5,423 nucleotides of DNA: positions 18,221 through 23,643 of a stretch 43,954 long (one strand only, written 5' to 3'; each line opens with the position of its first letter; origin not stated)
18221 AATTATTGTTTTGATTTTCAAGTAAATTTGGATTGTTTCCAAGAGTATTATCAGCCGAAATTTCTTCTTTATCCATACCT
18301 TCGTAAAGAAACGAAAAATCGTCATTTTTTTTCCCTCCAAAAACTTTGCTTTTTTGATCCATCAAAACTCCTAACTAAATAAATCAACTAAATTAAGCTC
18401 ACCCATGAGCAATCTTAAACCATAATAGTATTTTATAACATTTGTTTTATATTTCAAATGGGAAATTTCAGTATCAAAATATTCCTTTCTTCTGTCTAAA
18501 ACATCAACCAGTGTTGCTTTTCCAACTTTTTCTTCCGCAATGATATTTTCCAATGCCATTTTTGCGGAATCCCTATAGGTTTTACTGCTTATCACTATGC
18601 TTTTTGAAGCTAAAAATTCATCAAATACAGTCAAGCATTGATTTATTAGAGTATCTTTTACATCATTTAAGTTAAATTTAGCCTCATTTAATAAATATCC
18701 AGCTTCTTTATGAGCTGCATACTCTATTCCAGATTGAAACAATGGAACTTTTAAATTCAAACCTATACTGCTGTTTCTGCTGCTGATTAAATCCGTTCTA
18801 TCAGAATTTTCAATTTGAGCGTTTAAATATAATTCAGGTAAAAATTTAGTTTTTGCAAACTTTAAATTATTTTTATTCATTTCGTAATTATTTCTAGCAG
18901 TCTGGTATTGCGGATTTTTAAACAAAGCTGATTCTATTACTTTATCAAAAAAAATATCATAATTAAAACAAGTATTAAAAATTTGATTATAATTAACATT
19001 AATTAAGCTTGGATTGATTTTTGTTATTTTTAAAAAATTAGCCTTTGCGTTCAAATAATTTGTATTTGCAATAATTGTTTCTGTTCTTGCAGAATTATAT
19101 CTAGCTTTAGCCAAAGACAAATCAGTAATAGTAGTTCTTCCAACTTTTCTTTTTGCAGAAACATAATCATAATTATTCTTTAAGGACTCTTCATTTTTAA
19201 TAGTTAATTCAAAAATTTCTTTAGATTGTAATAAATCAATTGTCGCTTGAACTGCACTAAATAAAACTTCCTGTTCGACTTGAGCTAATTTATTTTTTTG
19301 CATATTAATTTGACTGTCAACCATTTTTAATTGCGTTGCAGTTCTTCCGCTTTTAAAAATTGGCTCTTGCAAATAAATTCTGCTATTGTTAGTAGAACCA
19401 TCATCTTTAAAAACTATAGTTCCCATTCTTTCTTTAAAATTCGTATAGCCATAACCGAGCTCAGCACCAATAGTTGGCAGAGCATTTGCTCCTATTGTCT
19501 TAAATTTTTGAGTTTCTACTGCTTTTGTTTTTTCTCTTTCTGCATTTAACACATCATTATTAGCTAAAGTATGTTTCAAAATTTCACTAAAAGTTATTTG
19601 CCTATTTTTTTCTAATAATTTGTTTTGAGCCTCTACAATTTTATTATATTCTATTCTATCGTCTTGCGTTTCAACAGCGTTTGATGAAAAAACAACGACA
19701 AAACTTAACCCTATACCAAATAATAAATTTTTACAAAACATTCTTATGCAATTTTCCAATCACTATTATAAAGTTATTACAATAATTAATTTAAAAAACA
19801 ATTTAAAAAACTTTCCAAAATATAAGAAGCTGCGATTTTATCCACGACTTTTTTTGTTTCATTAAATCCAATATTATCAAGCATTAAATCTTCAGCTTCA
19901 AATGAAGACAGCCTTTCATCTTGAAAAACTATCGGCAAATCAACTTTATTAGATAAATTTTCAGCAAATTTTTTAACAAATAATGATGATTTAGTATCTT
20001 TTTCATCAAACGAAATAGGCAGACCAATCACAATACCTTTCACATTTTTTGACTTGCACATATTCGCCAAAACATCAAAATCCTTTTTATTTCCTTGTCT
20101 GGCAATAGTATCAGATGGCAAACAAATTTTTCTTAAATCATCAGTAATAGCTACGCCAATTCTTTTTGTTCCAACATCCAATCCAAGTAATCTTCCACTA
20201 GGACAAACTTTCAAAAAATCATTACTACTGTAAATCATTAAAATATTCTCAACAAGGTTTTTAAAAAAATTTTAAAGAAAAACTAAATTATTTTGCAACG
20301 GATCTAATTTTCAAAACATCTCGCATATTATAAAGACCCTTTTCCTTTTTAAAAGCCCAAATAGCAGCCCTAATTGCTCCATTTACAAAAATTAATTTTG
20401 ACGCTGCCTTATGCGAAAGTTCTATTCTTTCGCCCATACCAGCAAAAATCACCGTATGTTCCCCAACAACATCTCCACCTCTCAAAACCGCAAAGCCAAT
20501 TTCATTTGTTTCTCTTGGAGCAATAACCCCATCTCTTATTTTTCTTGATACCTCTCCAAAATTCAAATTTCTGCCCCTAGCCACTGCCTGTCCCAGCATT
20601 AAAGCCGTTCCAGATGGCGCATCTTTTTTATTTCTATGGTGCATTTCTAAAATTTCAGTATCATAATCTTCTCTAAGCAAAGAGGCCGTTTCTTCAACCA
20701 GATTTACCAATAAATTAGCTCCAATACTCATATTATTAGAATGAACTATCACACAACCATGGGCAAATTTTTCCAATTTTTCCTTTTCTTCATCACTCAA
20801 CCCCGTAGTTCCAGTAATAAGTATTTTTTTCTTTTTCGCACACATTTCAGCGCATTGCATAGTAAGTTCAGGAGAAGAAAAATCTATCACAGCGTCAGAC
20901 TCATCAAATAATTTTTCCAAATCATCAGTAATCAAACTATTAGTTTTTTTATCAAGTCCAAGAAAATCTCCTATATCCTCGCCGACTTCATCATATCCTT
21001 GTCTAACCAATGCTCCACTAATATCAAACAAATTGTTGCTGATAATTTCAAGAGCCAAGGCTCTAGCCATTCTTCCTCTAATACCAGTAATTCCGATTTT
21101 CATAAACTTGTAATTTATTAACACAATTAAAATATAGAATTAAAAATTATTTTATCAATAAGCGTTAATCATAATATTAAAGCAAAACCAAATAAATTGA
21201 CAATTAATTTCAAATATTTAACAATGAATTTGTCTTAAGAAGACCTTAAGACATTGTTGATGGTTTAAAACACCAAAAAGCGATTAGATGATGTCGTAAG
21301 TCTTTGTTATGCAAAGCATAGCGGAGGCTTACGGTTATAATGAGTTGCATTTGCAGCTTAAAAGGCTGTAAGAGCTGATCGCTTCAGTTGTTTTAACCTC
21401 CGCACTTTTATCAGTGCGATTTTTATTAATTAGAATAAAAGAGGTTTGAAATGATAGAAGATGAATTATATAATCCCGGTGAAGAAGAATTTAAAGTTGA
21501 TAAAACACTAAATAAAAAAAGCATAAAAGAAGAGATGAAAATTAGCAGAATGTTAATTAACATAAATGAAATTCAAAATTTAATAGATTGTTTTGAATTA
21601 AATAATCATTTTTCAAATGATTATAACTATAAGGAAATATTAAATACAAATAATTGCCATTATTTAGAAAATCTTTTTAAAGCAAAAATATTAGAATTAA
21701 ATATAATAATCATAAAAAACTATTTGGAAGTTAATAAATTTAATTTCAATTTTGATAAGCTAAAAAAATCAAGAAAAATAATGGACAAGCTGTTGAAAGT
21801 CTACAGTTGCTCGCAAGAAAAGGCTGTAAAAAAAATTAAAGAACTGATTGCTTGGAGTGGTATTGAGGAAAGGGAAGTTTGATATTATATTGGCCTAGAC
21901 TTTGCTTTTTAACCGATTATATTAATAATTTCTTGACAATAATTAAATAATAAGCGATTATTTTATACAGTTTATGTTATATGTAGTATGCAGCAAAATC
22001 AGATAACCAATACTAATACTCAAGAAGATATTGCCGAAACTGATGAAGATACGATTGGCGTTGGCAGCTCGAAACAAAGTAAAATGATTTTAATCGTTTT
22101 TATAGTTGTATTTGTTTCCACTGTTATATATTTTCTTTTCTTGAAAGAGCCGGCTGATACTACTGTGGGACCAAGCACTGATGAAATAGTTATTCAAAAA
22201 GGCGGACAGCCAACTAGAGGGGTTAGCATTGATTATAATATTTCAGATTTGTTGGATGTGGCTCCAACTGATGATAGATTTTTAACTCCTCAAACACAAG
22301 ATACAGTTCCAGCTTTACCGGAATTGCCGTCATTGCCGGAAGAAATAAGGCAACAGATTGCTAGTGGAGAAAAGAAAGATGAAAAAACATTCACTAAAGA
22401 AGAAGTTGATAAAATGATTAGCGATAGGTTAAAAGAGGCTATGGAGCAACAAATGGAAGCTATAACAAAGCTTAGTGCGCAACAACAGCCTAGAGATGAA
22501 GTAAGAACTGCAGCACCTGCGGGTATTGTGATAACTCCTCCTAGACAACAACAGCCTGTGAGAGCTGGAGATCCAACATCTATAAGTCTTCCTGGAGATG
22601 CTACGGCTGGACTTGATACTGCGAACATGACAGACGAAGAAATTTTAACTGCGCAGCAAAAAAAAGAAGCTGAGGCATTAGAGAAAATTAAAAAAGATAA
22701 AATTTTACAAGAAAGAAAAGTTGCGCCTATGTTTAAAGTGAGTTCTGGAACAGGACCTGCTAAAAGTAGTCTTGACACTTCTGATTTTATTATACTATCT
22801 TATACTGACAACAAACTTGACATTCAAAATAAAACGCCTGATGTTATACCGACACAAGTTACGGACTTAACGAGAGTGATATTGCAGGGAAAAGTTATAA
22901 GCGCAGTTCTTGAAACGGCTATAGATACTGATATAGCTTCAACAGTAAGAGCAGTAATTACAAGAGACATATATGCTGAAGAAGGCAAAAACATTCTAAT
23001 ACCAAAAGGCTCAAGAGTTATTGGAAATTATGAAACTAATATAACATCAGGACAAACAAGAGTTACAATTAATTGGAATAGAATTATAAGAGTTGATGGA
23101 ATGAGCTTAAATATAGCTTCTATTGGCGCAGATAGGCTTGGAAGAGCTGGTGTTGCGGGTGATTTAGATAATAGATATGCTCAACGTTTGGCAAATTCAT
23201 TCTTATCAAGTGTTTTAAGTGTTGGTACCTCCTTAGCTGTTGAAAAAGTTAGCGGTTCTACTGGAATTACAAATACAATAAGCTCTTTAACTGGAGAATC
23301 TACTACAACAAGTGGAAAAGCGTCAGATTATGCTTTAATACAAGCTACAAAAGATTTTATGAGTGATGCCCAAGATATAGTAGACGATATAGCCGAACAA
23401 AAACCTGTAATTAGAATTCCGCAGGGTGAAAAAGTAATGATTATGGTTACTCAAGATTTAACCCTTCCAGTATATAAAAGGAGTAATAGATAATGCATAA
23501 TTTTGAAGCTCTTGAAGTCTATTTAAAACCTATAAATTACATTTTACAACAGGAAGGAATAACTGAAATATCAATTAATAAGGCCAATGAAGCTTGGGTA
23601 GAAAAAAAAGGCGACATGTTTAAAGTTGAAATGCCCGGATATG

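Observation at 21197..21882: Cassette copy 3 is the most diverged and sits directly upstream of virB10-virB11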

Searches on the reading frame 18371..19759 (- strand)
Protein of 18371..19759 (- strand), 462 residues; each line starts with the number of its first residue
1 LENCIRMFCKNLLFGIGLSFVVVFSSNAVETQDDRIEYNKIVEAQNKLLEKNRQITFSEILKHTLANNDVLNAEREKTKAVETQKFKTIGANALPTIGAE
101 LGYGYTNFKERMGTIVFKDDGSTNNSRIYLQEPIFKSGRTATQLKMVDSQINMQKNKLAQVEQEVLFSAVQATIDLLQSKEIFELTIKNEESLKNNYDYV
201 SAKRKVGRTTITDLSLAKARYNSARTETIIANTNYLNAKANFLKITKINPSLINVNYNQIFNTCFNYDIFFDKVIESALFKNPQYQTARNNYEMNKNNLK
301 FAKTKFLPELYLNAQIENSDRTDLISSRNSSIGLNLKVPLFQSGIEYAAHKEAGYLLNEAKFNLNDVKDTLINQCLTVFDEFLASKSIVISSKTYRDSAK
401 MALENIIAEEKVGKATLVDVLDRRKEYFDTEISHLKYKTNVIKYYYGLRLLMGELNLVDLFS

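Call 74: search_protein_families(library=pfam, proteins=[window:18371-19759:-], max_evalue=0.001)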
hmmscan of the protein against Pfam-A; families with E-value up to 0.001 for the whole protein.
window:18371-19759:- (462 aa): 1 family
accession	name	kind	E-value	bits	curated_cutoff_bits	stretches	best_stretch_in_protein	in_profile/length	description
PF02321.23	OEP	-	3.6e-46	157.8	22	2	272-453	2-187/187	Outer membrane efflux protein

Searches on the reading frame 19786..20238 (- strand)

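Call 74: search_protein_families(library=pfam, proteins=[window:19786-20238:-], max_evalue=0.001)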
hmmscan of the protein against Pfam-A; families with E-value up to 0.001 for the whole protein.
window:19786-20238:- (150 aa): 1 family
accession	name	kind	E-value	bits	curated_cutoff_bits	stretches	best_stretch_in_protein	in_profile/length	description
PF03652.20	RuvX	-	4e-38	131.2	29.2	1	16-146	2-133/134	Holliday junction resolvase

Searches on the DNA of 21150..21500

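Call 8: search_rna_families(source=window, start=21150, end=21500, threshold=evalue, max_evalue=10, show_alignments=3)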
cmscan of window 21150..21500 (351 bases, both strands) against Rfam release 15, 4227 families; matches with E-value up to 10: 8.
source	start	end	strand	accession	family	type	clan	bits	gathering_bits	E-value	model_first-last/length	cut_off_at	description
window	21291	21426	+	RF00022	GcvB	Gene;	-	22.9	42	0.0038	1-204/204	no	GcvB RNA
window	21395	21448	-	RF02427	SpF10_sRNA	Gene; sRNA;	-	19.1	60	0.4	1-57/57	no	Streptococcus sRNA SpF10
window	21296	21333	+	RF03260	mir-8229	Gene; miRNA;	-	16.1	45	1.6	1-59/59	no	mir-8229 microRNA precursor family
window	21390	21429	-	RF01342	CRISPR-DR32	Gene; CRISPR;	-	15.9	48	5.2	1-37/37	no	CRISPR RNA direct repeat element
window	21223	21337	+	RF02363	Yfr11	Gene; sRNA;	-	15.7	44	6.2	1-144/144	no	Cyanobacterial functional RNA 11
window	21389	21473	-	RF02059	STnc50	Gene; sRNA;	-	15.4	55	6.8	1-84/84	no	Salmonella enterica sRNA STnc40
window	21329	21371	+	RF00135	snoZ223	Gene; snRNA; snoRNA; CD-box;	CL00051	15.3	45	5.2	1-94/94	no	Small nucleolar RNA Z223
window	21346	21459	+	RF04310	nqrA-II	Cis-reg;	-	13.8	55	8.7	1-174/174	no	nqrA-II ncRNA motif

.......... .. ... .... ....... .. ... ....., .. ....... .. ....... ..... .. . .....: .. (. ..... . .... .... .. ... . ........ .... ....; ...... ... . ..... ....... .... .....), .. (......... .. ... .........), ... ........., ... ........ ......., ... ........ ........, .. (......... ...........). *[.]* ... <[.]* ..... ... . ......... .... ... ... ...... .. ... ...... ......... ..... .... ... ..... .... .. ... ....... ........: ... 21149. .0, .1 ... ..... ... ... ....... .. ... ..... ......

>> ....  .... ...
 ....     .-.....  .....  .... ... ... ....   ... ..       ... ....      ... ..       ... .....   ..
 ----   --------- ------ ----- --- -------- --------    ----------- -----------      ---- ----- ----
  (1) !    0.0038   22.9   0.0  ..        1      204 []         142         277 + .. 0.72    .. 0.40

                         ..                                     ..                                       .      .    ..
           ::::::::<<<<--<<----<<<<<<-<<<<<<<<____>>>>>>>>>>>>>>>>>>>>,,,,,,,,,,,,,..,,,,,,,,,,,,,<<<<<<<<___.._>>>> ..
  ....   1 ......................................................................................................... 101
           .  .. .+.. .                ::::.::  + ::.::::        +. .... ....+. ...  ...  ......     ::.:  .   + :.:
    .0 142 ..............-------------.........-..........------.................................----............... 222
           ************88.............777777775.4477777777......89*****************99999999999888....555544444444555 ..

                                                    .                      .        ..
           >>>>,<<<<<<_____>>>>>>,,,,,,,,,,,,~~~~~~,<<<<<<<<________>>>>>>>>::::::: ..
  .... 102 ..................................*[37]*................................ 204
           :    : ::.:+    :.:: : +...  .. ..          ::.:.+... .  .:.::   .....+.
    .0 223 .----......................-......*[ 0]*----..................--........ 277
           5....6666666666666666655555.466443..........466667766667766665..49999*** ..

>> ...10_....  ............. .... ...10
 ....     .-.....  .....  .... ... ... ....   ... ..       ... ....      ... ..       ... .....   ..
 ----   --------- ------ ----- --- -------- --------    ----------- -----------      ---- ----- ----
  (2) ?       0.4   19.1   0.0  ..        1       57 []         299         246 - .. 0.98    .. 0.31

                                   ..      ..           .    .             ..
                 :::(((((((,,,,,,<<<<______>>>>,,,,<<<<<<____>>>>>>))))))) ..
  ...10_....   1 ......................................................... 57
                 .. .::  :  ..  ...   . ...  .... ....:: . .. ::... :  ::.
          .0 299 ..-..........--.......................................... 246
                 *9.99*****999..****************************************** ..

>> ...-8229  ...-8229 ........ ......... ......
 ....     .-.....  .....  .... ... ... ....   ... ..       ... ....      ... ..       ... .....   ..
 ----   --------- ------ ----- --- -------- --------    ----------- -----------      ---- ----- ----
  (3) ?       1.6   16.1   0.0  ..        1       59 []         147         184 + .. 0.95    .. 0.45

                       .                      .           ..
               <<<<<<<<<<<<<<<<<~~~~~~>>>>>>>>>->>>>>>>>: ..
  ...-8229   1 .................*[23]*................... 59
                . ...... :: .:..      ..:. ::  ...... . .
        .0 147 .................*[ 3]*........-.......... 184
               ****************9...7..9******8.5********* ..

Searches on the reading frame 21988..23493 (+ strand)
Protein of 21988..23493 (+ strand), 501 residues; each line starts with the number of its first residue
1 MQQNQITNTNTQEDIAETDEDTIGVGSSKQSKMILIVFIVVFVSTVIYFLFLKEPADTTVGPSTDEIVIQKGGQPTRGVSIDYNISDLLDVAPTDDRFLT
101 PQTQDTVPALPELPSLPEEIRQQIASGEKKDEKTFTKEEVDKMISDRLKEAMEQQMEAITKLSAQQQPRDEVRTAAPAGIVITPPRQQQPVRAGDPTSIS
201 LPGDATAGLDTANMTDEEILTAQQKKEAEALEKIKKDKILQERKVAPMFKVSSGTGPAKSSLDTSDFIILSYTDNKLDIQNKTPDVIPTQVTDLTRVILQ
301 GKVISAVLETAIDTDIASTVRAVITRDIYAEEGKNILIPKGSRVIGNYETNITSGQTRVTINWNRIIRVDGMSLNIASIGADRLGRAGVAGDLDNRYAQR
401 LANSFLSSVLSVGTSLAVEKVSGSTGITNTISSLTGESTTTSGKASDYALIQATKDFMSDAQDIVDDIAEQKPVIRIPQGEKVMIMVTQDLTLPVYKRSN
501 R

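Call 11: search_protein_families(library=pfam, proteins=[window:21988-23493:+], max_evalue=0.01)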
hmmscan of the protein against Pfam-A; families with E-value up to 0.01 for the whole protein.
window:21988-23493:+ (501 aa): 2 families
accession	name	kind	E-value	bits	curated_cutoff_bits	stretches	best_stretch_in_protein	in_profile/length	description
PF03743.19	TrbI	-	1.2e-45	156.1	35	1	297-493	1-188/188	Bacterial conjugation TrbI-like protein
PF10148.15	SCHIP-1_C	-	0.0038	17.5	23.5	1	118-329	6-215/244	Schwannomin-interacting protein 1, C-terminal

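Call 43: find_homologous_proteins(query=window:21988-23490:+, max_evalue=1e-60)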
Query window:21988-23490:+ (501 aa): 89 proteins with E <= 1e-60 among 8000 candidates.
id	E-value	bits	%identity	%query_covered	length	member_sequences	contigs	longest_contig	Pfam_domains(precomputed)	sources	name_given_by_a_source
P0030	4.4e-261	885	85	98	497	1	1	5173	PF03743.20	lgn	-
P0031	2.2e-260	882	87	98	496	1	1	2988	PF03743.20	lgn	-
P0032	1.7e-259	879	84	100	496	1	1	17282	PF03743.20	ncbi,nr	ncbi:MAG: TrbI/VirB10 family protein [Rickettsiales bacterium]|nr:TrbI/VirB10 family protein [Ricket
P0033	2.4e-253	859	84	100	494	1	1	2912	PF03743.20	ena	-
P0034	5.1e-247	838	82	100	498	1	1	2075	PF03743.20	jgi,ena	-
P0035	1.2e-210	718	71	100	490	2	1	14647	PF03743.20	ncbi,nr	ncbi:MAG TPA: TrbI/VirB10 family protein [Rickettsiales bacterium]|nr:TrbI/VirB10 family protein [Ri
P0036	1.9e-209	714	71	100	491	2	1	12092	PF03743.20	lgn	-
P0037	9.2e-209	712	71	100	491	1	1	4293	PF03743.20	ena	-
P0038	1.2e-208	712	71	100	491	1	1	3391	PF03743.20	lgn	-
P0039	5.4e-208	710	70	100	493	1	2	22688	PF03743.20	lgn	-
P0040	1.8e-207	708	71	100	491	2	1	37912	PF03743.20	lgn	-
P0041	2.1e-207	708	71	100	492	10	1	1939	PF03743.20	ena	-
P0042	1.2e-206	705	71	100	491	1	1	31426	PF03743.20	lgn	-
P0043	1.2e-195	669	65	100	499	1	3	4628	PF03743.20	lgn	-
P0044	1.4e-192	659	66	97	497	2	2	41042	PF03743.20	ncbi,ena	-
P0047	5.2e-187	640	66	97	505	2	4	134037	PF03743.20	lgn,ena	-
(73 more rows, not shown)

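Call 44: find_encoding_contigs(protein=P0032, flank=5000, max_places=2)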
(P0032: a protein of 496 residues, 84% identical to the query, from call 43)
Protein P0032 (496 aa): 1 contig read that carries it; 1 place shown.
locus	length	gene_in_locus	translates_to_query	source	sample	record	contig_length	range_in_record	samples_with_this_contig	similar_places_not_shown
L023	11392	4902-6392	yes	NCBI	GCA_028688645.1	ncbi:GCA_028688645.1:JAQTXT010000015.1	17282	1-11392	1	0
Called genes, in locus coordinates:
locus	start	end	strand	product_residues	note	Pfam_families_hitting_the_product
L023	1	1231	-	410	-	?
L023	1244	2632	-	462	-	PF02321:OEP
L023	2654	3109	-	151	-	PF03652:RuvX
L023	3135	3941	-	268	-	PF01113:DapB_N, PF05173:DapB_C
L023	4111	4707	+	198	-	-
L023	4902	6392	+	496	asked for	PF03743:TrbI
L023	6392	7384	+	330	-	PF00437:T2SSE, PF27713:UCP018868 (weak)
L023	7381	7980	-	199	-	PF00814:TsaD (weak)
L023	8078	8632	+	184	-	PF13238:AAA_18 (weak), PF01202:SKI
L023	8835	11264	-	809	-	-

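Call 45: find_encoding_contigs(protein=P0035, flank=5000, max_places=2)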
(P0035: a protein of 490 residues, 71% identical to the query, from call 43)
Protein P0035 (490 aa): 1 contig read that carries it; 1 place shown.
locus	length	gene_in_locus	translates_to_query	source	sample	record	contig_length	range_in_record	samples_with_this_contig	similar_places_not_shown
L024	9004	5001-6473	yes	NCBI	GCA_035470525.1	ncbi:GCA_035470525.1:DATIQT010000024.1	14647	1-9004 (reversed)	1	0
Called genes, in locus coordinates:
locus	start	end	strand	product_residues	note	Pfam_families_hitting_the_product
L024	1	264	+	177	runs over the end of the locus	PF01252:Peptidase_A8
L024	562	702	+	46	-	PF00468:Ribosomal_L34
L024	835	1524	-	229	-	PF00929:RNase_T, PF13482:RNase_H_2 (weak)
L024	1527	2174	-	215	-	-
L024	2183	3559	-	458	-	PF02321:OEP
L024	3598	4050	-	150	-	PF03652:RuvX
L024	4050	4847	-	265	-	PF01113:DapB_N, PF05173:DapB_C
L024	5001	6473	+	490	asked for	PF03743:TrbI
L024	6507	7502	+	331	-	PF00437:T2SSE, PF27713:UCP018868 (weak)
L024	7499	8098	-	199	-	-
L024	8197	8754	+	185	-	PF13238:AAA_18, PF01202:SKI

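Call 46: find_encoding_contigs(protein=P0040, flank=5000, max_places=2)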
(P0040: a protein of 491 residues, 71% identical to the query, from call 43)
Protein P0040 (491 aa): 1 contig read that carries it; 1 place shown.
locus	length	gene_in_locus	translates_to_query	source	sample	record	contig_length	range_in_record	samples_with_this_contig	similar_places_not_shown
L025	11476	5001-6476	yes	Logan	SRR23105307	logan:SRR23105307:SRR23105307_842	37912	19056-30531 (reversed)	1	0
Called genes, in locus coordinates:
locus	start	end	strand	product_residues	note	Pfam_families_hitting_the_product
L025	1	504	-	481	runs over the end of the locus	PF01926:MMR_HSR1, PF02421:FeoB_N, PF04548:AIG1 (weak), PF00009:GTP_EFTU, PF01926:MMR_HSR1, PF02421:FeoB_N, PF04548:AIG1 (weak), PF14714:KH_dom-like, +7 more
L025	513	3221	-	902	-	-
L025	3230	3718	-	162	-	PF09923:DUF2155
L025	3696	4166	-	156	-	PF02470:MlaD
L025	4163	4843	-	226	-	PF01161:PBP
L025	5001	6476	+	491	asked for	PF03743:TrbI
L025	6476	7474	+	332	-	PF00437:T2SSE, PF27713:UCP018868 (weak)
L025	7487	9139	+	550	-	PF08019:EptA_B_N, PF00884:Sulfatase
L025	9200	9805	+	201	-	PF01025:GrpE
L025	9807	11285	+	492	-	PF01225:Mur_ligase (weak), PF08245:Mur_ligase_M, PF02875:Mur_ligase_C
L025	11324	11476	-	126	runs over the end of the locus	-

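Call 47: find_encoding_contigs(protein=P0047, flank=5000, max_places=2)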
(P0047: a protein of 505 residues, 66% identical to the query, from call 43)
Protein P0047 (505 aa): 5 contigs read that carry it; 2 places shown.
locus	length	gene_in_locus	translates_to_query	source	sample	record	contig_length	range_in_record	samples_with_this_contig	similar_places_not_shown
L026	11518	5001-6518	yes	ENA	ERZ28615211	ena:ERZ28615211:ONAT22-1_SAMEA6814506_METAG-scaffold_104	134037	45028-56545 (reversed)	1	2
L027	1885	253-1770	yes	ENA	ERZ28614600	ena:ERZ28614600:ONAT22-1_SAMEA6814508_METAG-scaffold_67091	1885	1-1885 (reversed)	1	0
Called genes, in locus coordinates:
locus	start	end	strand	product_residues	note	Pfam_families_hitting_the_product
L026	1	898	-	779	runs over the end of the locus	PF02190:LON_substr_bdg, PF13191:AAA_16 (faint), PF00004:AAA, PF07728:AAA_5, PF13401:AAA_22 (faint), PF22667:Lon_lid, PF05362:Lon_C, PF13541:ChlI (weak)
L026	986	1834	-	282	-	PF02674:Colicin_V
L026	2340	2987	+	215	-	PF08123:DOT1, PF13847:Methyltransf_31 (weak)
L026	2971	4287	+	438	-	PF01435:Peptidase_M48, PF13432:TPR_16 (faint), PF23914:TPR_CcmH_CycH (faint)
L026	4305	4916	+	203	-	PF09997:DUF2238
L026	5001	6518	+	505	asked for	PF03743:TrbI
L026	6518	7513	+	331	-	PF00437:T2SSE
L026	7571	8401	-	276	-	-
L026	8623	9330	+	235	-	PF03331:LpxC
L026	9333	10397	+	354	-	PF13177:DNA_pol3_delta2, PF00004:AAA (weak)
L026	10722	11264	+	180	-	PF06242:TrcR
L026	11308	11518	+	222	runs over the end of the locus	PF01386:Ribosomal_L25p, PF14693:Ribosomal_TL5_C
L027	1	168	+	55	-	?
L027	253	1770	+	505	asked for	PF03743:TrbI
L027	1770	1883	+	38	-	?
